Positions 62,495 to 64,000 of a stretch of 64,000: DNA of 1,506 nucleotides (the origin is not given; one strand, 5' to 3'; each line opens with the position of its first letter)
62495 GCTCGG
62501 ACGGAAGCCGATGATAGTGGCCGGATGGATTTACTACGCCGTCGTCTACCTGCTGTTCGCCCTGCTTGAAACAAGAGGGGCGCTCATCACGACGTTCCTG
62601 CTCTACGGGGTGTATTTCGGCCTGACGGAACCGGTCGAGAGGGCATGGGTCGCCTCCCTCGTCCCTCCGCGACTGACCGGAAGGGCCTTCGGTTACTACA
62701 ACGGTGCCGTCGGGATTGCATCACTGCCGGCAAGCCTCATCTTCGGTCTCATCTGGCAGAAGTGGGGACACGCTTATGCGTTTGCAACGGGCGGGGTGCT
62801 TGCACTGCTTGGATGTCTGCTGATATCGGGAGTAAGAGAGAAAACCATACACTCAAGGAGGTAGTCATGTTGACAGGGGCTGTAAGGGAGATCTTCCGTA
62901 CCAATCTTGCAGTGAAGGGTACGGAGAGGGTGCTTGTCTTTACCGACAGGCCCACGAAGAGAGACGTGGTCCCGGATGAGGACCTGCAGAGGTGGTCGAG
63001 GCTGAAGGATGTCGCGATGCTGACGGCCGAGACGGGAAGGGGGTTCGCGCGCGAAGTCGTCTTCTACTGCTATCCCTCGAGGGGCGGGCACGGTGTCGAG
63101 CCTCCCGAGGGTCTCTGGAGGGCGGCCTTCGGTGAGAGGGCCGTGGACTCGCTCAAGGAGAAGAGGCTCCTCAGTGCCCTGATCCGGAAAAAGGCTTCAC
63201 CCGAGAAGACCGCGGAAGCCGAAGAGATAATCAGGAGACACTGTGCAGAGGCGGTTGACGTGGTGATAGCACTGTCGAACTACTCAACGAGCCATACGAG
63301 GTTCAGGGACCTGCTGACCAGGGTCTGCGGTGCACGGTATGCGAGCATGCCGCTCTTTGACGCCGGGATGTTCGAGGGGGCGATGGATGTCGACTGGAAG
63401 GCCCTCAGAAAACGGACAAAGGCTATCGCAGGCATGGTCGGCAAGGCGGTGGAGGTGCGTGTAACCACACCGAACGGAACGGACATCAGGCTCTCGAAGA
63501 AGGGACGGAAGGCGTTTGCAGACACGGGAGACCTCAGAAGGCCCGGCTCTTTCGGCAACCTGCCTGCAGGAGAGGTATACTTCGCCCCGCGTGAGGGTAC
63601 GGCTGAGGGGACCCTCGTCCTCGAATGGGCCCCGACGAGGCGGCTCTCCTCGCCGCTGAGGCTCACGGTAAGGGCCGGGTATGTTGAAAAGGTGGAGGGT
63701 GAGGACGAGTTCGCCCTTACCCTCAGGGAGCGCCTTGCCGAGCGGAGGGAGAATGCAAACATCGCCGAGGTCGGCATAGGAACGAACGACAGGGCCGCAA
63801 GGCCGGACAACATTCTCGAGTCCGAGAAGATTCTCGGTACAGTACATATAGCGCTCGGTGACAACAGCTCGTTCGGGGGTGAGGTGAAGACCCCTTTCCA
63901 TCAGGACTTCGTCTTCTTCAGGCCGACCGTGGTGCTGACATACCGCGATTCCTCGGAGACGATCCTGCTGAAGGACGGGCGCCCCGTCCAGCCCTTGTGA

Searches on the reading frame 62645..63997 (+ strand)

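Call 46: search_protein_families(library=pfam, max_evalue=0.00001, proteins=[window:62645-63997:+])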
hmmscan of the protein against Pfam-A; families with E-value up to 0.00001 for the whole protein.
window:62645-63997:+ (451 aa): 1 family
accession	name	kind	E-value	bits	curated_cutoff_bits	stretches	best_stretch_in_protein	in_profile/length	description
PF02073.20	Peptidase_M29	-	5.9e-07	29.1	27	1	250-409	184-351/406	Thermophilic metalloprotease (M29)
